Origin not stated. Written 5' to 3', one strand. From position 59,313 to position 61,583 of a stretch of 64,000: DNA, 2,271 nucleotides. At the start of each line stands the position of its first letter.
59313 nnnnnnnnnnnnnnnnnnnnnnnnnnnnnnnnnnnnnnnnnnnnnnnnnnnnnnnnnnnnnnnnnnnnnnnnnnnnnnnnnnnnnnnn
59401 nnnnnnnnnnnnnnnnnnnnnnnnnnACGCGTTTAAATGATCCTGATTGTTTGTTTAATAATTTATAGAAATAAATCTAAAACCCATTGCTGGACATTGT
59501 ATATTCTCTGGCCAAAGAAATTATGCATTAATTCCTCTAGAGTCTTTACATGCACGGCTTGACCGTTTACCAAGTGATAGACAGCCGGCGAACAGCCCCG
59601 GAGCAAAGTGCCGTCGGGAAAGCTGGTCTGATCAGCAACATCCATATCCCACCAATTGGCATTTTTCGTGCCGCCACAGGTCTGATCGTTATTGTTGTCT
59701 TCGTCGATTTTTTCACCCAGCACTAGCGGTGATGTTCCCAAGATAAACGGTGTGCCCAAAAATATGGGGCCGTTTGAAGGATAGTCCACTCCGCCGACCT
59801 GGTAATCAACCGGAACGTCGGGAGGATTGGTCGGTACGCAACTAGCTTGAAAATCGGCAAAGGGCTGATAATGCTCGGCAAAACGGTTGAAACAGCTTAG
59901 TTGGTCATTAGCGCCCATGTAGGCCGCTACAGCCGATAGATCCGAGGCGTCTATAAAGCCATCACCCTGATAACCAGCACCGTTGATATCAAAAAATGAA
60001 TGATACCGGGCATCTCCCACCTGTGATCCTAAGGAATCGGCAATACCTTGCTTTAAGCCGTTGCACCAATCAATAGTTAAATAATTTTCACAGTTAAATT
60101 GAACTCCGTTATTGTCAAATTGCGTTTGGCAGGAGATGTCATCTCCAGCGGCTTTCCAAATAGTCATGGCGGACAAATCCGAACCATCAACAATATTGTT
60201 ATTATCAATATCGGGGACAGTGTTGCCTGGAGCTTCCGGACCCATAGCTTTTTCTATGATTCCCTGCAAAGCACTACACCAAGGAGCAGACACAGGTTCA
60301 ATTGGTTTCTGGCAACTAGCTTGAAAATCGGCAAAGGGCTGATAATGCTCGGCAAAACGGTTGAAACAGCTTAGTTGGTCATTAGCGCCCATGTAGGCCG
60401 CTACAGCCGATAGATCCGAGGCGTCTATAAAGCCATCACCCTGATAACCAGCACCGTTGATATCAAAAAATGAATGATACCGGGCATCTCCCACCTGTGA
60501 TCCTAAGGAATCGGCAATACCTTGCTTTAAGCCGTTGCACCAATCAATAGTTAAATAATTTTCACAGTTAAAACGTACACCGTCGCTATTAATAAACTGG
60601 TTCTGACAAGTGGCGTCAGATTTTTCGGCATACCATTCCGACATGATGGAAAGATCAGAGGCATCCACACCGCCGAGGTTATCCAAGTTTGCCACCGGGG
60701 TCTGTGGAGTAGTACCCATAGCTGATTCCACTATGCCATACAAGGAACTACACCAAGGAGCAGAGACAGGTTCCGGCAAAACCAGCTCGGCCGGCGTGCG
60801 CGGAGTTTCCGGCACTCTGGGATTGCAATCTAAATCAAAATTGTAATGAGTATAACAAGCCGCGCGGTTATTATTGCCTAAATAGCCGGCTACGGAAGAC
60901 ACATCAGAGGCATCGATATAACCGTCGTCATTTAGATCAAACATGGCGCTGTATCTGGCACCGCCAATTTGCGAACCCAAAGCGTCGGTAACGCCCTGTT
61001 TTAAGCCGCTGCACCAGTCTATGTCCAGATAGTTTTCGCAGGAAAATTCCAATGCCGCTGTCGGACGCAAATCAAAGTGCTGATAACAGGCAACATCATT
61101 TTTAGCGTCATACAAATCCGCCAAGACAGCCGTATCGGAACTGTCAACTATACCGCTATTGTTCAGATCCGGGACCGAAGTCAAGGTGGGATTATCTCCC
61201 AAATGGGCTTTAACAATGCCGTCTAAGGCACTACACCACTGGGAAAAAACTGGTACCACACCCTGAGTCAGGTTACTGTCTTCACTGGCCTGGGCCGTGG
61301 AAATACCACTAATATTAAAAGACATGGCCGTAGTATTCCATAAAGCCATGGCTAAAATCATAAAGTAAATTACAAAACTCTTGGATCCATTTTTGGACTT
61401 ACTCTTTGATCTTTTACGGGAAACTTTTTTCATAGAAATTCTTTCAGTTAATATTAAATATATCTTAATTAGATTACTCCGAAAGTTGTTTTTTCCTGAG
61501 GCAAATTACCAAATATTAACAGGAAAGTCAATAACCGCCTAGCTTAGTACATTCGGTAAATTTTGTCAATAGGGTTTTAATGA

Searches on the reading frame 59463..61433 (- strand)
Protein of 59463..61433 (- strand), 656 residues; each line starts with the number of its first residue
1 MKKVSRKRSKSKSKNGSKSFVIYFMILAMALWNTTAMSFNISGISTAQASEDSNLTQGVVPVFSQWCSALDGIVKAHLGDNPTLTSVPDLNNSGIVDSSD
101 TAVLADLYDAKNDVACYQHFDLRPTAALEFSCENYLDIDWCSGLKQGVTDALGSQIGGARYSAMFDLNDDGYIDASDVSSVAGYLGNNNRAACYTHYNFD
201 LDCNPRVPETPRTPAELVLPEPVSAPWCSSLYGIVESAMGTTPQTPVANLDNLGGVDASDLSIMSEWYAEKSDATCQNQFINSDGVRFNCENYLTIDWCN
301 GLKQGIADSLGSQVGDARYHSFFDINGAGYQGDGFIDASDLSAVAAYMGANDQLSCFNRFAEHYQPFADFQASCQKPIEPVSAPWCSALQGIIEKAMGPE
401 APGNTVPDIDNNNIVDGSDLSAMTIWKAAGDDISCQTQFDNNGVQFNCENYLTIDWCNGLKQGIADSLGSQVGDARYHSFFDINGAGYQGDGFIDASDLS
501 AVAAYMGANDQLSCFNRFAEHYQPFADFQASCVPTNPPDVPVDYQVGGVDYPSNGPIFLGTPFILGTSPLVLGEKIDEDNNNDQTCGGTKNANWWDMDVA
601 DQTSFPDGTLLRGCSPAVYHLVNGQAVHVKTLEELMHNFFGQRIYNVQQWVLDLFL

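Call 3: search_protein_families(library=pfam, proteins=[window:59463-61433:-], max_evalue=1)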
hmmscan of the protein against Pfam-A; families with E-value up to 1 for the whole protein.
window:59463-61433:- (656 aa): 5 families
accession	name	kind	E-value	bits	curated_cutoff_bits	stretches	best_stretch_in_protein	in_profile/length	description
PF00404.24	Dockerin_1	-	3.9e-07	30.6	22.9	1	166-186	3-23/57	Dockerin type I domain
PF13405.12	EF-hand_6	-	6.3e-05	22.8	25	1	164-181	8-25/30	EF-hand domain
PF13202.12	EF-hand_5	-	0.00013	21.7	25.9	1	164-176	7-19/25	EF hand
PF13499.12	EF-hand_7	-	0.0026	18.5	30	0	164-181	10-27/67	EF-hand domain pair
PF00036.39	EF-hand_1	-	0.047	13.7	25.4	0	164-178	8-22/29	EF hand domain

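Call 4: search_protein_families(library=ncbifam, proteins=[window:59463-61433:-], max_evalue=1)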
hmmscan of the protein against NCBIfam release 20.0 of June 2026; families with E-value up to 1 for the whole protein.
window:59463-61433:- (656 aa): 1 family
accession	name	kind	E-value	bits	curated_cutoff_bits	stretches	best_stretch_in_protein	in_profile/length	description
NF010190.0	PRK13669.1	equivalog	0.074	13.3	96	1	614-640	43-69/78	hypothetical protein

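Call 32: find_encoding_contigs(protein=window:59463-61433:-, flank=10000, max_places=4)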
Protein window:59463-61433:- (656 aa): no gene with exactly this product is on record in the collection.
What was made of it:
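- Tried and rejected: find_encoding_contigs had no record for ORF B (call 32).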
